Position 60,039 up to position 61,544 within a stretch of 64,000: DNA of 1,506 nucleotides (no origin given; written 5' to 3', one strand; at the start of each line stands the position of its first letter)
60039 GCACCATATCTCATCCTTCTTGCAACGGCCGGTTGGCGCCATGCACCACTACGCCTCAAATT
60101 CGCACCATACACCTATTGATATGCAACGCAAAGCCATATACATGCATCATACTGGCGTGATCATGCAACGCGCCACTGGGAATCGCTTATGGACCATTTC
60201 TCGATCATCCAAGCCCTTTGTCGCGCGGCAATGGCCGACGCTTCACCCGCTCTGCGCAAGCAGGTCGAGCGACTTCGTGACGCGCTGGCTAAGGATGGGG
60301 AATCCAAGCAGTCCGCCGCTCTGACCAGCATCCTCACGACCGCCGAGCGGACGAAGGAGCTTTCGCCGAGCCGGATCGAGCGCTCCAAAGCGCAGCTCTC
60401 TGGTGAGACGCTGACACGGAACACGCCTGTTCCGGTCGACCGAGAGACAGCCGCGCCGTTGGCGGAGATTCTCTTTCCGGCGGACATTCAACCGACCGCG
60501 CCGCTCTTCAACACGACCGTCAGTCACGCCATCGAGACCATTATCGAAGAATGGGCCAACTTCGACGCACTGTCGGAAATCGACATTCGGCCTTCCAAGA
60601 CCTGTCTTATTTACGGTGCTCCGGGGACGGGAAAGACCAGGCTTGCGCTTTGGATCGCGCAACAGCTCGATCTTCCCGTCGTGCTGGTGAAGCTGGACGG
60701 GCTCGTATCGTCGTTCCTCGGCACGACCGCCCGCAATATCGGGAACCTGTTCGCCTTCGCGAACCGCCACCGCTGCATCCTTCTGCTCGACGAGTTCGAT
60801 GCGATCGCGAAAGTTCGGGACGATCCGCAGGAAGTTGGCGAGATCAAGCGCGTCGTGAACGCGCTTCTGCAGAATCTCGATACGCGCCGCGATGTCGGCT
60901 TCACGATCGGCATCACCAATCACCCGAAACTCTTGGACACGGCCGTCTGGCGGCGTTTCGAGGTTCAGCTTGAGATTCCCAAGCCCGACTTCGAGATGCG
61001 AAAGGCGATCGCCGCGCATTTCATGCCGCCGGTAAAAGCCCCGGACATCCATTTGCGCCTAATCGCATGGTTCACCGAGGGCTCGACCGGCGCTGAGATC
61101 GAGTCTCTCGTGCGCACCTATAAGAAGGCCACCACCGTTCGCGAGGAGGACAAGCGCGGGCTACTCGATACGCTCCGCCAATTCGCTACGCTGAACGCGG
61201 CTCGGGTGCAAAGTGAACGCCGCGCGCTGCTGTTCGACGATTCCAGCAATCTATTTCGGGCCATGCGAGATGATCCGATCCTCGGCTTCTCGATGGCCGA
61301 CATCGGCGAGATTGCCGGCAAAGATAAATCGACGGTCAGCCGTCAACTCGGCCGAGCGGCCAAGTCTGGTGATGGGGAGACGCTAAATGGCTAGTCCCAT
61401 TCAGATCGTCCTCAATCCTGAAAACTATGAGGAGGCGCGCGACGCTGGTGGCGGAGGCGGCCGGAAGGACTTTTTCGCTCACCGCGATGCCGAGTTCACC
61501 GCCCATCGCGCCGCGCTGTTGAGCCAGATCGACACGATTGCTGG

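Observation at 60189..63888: Translationally coupled AAA+ ATPase + cytoplasmic S8 subtilase pair on a mobile island: candidate defence or abortive-infection module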

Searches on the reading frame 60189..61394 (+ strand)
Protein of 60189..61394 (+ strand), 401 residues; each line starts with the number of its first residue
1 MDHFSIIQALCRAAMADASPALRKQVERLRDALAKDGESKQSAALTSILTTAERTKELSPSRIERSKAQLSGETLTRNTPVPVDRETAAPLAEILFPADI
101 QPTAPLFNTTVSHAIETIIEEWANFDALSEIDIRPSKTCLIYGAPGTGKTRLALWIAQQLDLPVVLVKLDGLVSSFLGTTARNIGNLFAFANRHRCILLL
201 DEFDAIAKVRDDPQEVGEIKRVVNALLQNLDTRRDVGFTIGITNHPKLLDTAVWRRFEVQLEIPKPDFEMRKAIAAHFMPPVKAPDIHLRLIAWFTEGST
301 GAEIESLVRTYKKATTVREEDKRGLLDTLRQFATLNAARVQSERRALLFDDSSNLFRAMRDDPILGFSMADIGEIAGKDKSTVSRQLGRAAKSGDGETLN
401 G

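Call 3: search_protein_families(library=padloc, proteins=[window:60189-61394:+], max_evalue=0.01)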
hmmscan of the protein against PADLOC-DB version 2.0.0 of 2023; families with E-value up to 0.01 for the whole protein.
window:60189-61394:+ (401 aa): 8 families
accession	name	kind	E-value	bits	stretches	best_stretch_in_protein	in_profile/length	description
PDLC02195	IetA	-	6.8e-158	524.1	1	1-390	1-391/395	-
PDLC02196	IetA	-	1.5e-91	305.7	1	1-388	1-369/374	-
PDLC04232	IetA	-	1.8e-58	196.5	1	9-318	9-299/330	-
PDLC04231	IetA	-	8.3e-38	128.7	1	10-268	10-249/262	-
PDLC00914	TRIP13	-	9.7e-14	49.5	1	140-293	75-245/302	TRIP13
PDLC00915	TRIP13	-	1.2e-12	45.9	1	139-277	66-222/302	TRIP13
PDLC04140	mad8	-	0.00026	18.6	1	130-171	21-67/314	mads_8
PDLC05035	PDC-S53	-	0.002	14.3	1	134-159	508-533/900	-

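Call 4: search_protein_families(library=pfam, proteins=[window:60189-61394:+], max_evalue=0.01)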
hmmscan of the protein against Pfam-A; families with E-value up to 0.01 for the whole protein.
window:60189-61394:+ (401 aa): 7 families
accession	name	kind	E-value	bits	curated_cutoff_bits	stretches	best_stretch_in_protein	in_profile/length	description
PF00004.35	AAA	-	1.1e-27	97.4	21.2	1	140-264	2-130/131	ATPase family associated with various cellular activities (AAA)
PF13401.12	AAA_22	-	4.4e-05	24.2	27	1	138-173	7-45/130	AAA domain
PF05729.18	NACHT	-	0.00012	22.4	26.7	0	138-160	2-24/167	NACHT domain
PF13191.12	AAA_16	-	0.0013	19.6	32.6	1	137-172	25-63/167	AAA ATPase domain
PF06745.19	ATPase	-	0.0044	16.9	26.6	1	124-230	7-118/231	KaiC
PF17862.7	AAA_lid_3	-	0.0078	16.2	27.2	0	287-309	2-24/45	AAA+ lid domain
PF20720.3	nSTAND3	-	0.0099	16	27.2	0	136-160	17-41/155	Novel STAND NTPase 3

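Call 5: search_protein_families(library=ncbifam, proteins=[window:60189-61394:+], max_evalue=0.01)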
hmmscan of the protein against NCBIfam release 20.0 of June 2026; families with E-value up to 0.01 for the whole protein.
window:60189-61394:+ (401 aa): 17 families
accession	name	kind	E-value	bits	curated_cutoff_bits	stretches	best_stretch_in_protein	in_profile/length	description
NF042959.1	IteA_antiphage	equivalog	5e-80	269.4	510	1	2-347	2-335/367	anti-phage ATPase IteA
NF003069.1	PRK03992.1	subfamily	8.5e-31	107.4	500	1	113-319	142-355/379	proteasome-activating nucleotidase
TIGR01242.2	TIGR01242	subfamily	1.1e-28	100.3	500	1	121-310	133-330/362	proteasome-activating nucleotidase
TIGR01243.1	CDC48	subfamily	6.6e-27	94.1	802.65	1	126-311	477-668/733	CDC48 family AAA ATPase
NF047747.1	PrtsmActNtasePan2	equivalog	6.5e-26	91.5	700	1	111-309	163-366/397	proteasome-activating nucleotidase Pan2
TIGR01241.2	FtsH_fam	equivalog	1.1e-24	87.2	600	1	136-308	195-375/598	ATP-dependent zinc metalloprotease FtsH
NF041006.2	cell_div_CdvC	equivalog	7.6e-24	84.3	650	1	138-324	136-330/370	cell division protein CdvC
NF047748.1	PrtsmActNtasePan1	equivalog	1.1e-22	80.7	750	1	117-319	163-372/405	proteasome-activating nucleotidase Pan1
NF008004.0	PRK10733.1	equivalog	1.7e-16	59.4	1008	1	135-310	184-367/644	ATP-dependent zinc metalloprotease FtsH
TIGR03689.1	pup_AAA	equivalog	5.3e-11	41.9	504.75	1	129-313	209-408/512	proteasome ATPase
NF003229.0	PRK04195.1-5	equivalog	2.6e-06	26.4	280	1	132-224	43-132/413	replication factor C large subunit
NF003226.0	PRK04195.1-1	equivalog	0.0022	17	588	1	135-222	39-126/405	replication factor C large subunit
NF003745.1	PRK05342.1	equivalog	0.0031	16.4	359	1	129-214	103-194/418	ATP-dependent Clp protease ATP-binding subunit ClpX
TIGR02640.1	gas_vesic_GvpN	equivalog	0.0034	16.9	266.8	1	141-170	26-55/262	gas vesicle protein GvpN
NF005304.0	PRK06835.1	equivalog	0.0047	16.1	215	0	109-160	159-207/330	ATP-binding protein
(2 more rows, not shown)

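Call 16: search_solved_structures(query=window:60189-61394:+, max_evalue=0.000001)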
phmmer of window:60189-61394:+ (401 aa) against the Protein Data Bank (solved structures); distinct sequences matched with E-value up to 0.000001: 266 (the best 60 are shown).
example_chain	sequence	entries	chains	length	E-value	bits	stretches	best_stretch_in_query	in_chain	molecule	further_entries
5vc7_A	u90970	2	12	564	3.2e-44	154.6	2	124-311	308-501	VCP-like ATPase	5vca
5g4g_A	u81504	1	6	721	6.9e-44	153.5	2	124-310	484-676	VCP-LIKE ATPASE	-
5g4f_A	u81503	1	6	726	7.1e-44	153.4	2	124-310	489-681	VCP-LIKE ATPASE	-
7wub_C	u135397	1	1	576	3.1e-41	144.7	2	126-313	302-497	Transitional endoplasmic reticulum ATPase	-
7rlb_A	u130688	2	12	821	3.5e-41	144.6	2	127-313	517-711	Transitional endoplasmic reticulum ATPase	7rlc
7wub_D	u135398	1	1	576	3.5e-41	144.6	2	126-313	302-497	Transitional endoplasmic reticulum ATPase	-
6mck_A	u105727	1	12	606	4.4e-41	144.2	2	127-313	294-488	Transitional endoplasmic reticulum ATPase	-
8rs9_A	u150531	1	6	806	6.5e-41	143.7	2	127-313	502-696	Transitional endoplasmic reticulum ATPase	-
7lmy_A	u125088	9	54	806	8.5e-41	143.3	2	127-313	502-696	Transitional endoplasmic reticulum ATPase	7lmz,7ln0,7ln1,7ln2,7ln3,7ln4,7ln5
5c18_A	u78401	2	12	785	8.8e-41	143.3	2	126-319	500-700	Transitional endoplasmic reticulum ATPase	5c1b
8pqx_A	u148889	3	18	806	8.9e-41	143.2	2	126-313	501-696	Transitional endoplasmic reticulum ATPase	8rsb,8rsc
8r0e_A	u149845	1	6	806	8.9e-41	143.2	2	127-313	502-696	Transitional endoplasmic reticulum ATPase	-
7rlf_A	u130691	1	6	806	9e-41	143.2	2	126-313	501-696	Transitional endoplasmic reticulum ATPase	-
7rlj_A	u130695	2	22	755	9.6e-41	143.1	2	128-313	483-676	Transitional endoplasmic reticulum ATPase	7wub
7rld_A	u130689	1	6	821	9.6e-41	143.1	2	126-313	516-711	Transitional endoplasmic reticulum ATPase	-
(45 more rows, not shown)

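Call 26: search_dna_similar(query=window:60189-61394:+, collection=plasmids, mode=protein, max_rows=60, max_evalue=1e-10)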
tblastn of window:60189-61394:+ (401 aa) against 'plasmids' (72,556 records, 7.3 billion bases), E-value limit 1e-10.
Records with a match: 975; places in all: 1079; records where one place covers at least 80% of the query: 21.
Best place of each record, by identity: 90-95% 2; 80-90% 2; 60-80% 3; <60% 968.
By first word of the organism name: Klebsiella 212; Rhizobium 94; Agrobacterium 63; Bradyrhizobium 37; Burkholderia 36; Escherichia 27; Streptomyces 19; Paracoccus 17; Clostridium 17; Sinorhizobium 16; and 183 more.
By predicted mobility (MOB-suite, as given by PLSDB): non-mobilizable 450; conjugative 439; mobilizable 86.
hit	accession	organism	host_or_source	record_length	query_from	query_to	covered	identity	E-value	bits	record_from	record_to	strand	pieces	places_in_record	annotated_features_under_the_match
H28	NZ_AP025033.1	Aureimonas sp. SA4125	-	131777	1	401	100%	94.8%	0e+0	780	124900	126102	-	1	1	ATP-binding protein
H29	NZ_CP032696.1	Rhizobium jaguaris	Calliandra grandiflora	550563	1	401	100%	90.3%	0e+0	744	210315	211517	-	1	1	ATP-binding protein | S8 family peptidase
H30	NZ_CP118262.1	Agrobacterium vitis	Grape,cell culture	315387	1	396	99%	82.1%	0e+0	681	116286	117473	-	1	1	AAA family ATPase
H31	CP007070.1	Rhizobium leguminosarum bv. trifolii CB782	plant root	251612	1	401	100%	81.0%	0e+0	680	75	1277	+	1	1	ATPase AAA | hypothetical protein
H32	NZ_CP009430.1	Sphingopyxis macrogoltabida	soil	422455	1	401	100%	73.1%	0e+0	608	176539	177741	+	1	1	ATP-binding protein | S8 family serine peptidase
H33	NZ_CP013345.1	Sphingopyxis macrogoltabida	whole organism,activated sludge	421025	1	401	100%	73.1%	0e+0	608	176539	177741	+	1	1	ATP-binding protein | S8 family serine peptidase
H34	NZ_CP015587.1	Roseomonas gilardii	Purified bacterial strains from deep ...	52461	1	388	97%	65.1%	3e-165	520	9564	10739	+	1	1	ATP-binding protein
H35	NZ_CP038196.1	Paracoccus versutus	single cell,soil adjacent to the roots ...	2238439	1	387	97%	46.1%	7e-103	341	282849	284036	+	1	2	none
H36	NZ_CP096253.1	Bradyrhizobium barranii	Glycine max cv. AC Glengarry,Cell ...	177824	1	385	96%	45.5%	4e-104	344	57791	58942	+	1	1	AAA family ATPase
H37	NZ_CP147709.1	Bradyrhizobium septentrionale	Glycine max,cell culture,Root nodule ...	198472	1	385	96%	45.5%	5e-104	344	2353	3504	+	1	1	AAA family ATPase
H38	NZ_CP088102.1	Bradyrhizobium barranii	cell culture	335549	1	384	96%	45.3%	5e-101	335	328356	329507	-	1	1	ATP-binding protein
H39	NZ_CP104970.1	Phyllobacterium zundukense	Vicia costata,cell culture,root nodule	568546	1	385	96%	43.7%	1e-97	326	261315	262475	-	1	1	ATP-binding protein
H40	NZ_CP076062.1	Cupriavidus sp. EM10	Pure-cultured cell,sewage water sludge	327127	10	313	76%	53.0%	3e-96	322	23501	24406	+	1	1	ATP-binding protein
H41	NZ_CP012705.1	Sphingopyxis macrogoltabida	whole organism,activated sludge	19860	5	390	96%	33.0%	2e-46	177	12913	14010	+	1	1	AAA family ATPase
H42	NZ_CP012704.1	Sphingopyxis macrogoltabida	whole organism,activated sludge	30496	5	390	96%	33.0%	2e-46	177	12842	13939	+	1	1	AAA family ATPase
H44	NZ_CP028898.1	Dongshaea marina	bacteria cell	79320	1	378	94%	30.9%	9e-44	170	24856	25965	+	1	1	ATP-binding protein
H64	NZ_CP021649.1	Acidovorax sp. T1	-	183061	29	317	72%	33.9%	2e-41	163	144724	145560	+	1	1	iteA: anti-phage ATPase IteA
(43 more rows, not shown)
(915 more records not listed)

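Call 40: find_homologous_proteins(query=window:60189-61394:+, max_evalue=0.00001)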
Query window:60189-61394:+ (401 aa): 3868 proteins with E <= 0.00001 among 8000 candidates; the best 120 are listed.
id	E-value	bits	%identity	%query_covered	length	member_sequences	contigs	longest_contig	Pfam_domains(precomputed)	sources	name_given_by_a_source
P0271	8.4e-256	866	99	100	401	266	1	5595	PF00004.36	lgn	-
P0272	3.0e-243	824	93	100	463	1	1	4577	PF00004.36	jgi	jgi:SpoVK/Ycf46/Vps4 family AAA+-type ATPase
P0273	1.0e-240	816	92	100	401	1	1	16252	PF00004.36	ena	-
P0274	6.7e-240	813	91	100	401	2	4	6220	PF00004.36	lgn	-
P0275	3.0e-239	811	92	100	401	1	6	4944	PF00004.36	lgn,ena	-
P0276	6.1e-239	810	92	100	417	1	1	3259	PF00004.36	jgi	jgi:hypothetical protein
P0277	8.0e-239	810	91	100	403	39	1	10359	PF00004.36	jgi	jgi:hypothetical protein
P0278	6.2e-238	807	91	100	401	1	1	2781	PF00004.36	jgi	jgi:hypothetical protein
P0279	7.7e-238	807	90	100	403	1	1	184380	PF00004.36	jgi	jgi:hypothetical protein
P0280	1.2e-237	806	90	100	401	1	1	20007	PF00004.36,PF13401.13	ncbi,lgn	-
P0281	2.3e-237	805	92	100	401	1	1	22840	PF00004.36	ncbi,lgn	-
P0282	5.3e-237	804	90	100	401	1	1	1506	PF00004.36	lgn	-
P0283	5.4e-237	804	90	100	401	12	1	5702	PF00004.36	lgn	-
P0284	6.4e-237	804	90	100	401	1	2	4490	PF00004.36,PF13401.13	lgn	-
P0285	7.4e-237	803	91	100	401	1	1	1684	PF00004.36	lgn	-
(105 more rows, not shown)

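Call 62: predict_structure(alignment_id=A4)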
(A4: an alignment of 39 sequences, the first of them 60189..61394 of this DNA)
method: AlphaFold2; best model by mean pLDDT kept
length: 401 residues; sequences in the alignment: 39
mean_pLDDT: 81.0   pTM: 0.69
mean pLDDT of the five models: 81.0, 78.5, 77.4, 75.5, 69.7
residues with pLDDT >= 90: 118; 70-90: 207; 50-70: 54; < 50: 22
segments of 3 or more residues with pLDDT < 50: 57-70, 395-401
pLDDT, mean of each block of 10 residues (from residue 1): 82 76 89 91 89 57 35 79 83 91 89 91 83 85 90 92 85 67 86 88 63 62 79 76 77 79 91 94 91 91 92 77 77 84 86 89 90 88 83 48 35
secondary structure, 60 per line:
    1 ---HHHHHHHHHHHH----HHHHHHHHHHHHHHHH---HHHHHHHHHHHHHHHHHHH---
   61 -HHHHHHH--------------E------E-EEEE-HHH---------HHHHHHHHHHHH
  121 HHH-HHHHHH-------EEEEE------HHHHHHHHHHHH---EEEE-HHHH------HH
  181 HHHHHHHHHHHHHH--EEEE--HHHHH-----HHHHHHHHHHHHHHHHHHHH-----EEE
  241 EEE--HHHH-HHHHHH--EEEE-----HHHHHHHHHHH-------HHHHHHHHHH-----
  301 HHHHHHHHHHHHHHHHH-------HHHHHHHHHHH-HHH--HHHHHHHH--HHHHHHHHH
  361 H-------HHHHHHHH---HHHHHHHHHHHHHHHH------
elements in order: H4-15 H20-35 H39-57 H62-68 E92-95 H109-123 H125-130 E138-142 H149-160 E164-167 H169-172 H179-194 E197-200 H203-207 H213-232 E238-243 H246-249 H251-256 E259-262 H268-278 H286-295 H301-317 H325-335 H342-349 H352-361 H369-376 H380-395

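Call 66: fold_search(model_id=the predicted structure, library=pdb)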
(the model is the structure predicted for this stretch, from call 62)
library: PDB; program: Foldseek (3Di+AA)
matches with E <= 10: 1821; with E <= 0.001: 1395
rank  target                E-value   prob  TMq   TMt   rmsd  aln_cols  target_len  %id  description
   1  5l4g_L                2.5e-13  1.00  0.49  0.51  23.1       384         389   22  The human 26S proteasome at 3.9 A (released 2016-09-07)
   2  9nkg_C                3.0e-13  1.00  0.41  0.43  23.3       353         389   24  Structure of substrate engaged MIDN-bound human 26S proteasome, EB-MIDN (Composite map) (released 2025-05-07)
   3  5c18_F                4.0e-13  1.00  0.47  0.28  19.3       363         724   21  p97-delta709-728 in complex with ATP-gamma-S (released 2016-01-13)
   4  8xks_D                4.9e-13  1.00  0.52  0.23  10.1       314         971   24  The cryo-EM structure of Orf2971-FtsHi motor complex (released 2024-12-04)
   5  4ww0_C                8.3e-13  1.00  0.47  0.45  17.4       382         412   22  Truncated FtsH from A. aeolicus (released 2015-05-06)
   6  9yrc_B                8.7e-13  1.00  0.49  0.36  21.2       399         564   21  p97Ufd1-Npl4 complex processing poly-ubiquitinated substrate in the presence of ATP (released 2026-03-25)
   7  5mp9_L                9.2e-13  1.00  0.49  0.51  23.8       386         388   21  26S proteasome in presence of ATP (s1) (released 2017-03-08)
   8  5c18_E                9.7e-13  1.00  0.47  0.28  10.6       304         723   23  p97-delta709-728 in complex with ATP-gamma-S (released 2016-01-13)
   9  5c18_A                1.2e-12  1.00  0.48  0.28  10.5       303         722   23  p97-delta709-728 in complex with ATP-gamma-S (released 2016-01-13)
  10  4ww0_B                1.2e-12  1.00  0.49  0.46  20.0       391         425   22  Truncated FtsH from A. aeolicus (released 2015-05-06)
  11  9mpq_C                1.3e-12  1.00  0.47  0.27  17.0       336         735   22  Cryo-EM structure of VCP (consensus) (released 2025-10-15)
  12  5c18_B                1.4e-12  1.00  0.48  0.28  10.3       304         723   23  p97-delta709-728 in complex with ATP-gamma-S (released 2016-01-13)
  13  7t0v_B                1.4e-12  1.00  0.45  0.33  12.0       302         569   23  CryoEM structure of the crosslinked Rix7 AAA-ATPase (released 2022-03-02)
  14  9e8g_A                1.4e-12  1.00  0.47  0.47  25.7       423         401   19  Nub1/Fat10-processing human 26S proteasome bound to Txnl1 with Rpt5 at top of spiral staircase (released 2024-12-04)
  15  5c1a_A                1.5e-12  1.00  0.48  0.27  22.7       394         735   21  p97-N750D/R753D/M757D/Q760D in complex with ATP-gamma-S (released 2016-01-13)
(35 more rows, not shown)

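Call 86: search_solved_structures(query=window:60189-61394:+, max_evalue=1e-43, show_alignments=1)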
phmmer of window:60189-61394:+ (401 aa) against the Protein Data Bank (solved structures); distinct sequences matched with E-value up to 1e-43: 3.
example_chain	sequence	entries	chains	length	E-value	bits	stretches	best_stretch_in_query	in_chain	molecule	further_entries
5vc7_A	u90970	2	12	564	3.2e-44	154.6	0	124-311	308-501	VCP-like ATPase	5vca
5g4g_A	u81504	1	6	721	6.9e-44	153.5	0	124-310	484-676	VCP-LIKE ATPASE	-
5g4f_A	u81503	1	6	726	7.1e-44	153.4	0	124-310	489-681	VCP-LIKE ATPASE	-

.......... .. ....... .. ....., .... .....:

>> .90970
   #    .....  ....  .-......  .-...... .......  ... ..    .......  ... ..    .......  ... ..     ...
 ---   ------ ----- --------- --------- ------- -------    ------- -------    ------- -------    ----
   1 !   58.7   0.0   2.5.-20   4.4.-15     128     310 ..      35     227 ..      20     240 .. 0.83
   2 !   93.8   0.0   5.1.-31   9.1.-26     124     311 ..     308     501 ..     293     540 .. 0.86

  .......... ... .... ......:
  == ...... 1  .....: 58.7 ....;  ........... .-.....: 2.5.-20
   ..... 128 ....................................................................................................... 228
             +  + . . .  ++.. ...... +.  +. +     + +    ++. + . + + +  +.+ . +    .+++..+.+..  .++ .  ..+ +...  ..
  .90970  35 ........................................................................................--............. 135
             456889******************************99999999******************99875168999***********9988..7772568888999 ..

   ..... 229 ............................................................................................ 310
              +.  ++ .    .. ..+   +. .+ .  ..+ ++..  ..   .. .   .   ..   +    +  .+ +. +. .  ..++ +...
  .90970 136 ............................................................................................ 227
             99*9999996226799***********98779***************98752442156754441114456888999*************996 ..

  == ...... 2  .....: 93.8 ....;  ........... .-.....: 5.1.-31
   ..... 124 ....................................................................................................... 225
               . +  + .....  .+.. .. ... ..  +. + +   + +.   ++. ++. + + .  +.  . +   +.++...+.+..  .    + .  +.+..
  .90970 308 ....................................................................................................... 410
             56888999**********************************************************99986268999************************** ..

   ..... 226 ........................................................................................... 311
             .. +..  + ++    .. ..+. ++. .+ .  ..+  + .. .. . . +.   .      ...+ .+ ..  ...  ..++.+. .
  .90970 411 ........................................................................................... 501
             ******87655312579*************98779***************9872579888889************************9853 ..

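Call 90: get_annotated_region(hit=H64, flank=3500)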
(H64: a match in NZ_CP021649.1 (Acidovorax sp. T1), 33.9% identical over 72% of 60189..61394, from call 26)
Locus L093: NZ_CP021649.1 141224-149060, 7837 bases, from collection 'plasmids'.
description: Acidovorax sp. T1 plasmid p1-T1, complete sequence
organism: Acidovorax sp. T1 (NCBI taxid 1858609)
taxonomy: Bacteria; Pseudomonadota; Betaproteobacteria; Burkholderiales; Comamonadaceae; Acidovorax; Acidovorax sp. T1
host: -; source: -; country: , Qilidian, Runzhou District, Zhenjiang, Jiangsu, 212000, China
typing (MOB-suite, as given by PLSDB): mobilizable; replicon rep_cluster_2238; relaxase MOBP
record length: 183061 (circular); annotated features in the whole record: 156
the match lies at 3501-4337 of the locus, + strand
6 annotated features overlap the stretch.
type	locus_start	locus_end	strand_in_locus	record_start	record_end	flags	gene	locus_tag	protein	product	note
CDS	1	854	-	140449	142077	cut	istA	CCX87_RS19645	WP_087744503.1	IS21 family transposase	-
CDS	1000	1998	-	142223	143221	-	-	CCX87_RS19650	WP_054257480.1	DNA-binding protein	-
CDS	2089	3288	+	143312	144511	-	-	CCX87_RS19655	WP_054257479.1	site-specific integrase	GO:0015074 - DNA integration [Evidence IEA]; GO:0006310 - DNA recombination [Evidence IEA]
CDS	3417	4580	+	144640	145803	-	iteA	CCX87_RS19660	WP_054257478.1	anti-phage ATPase IteA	GO:0051607 - defense response to virus [Evidence IEA]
CDS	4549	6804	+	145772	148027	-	iteS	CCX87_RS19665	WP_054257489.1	S8 family anti-phage peptidase IteS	GO:0051607 - defense response to virus [Evidence IEA]; GO:0006508 - proteolysis [Evidence IEA]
CDS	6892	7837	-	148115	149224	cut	-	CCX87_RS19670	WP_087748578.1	Shedu immune nuclease family protein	-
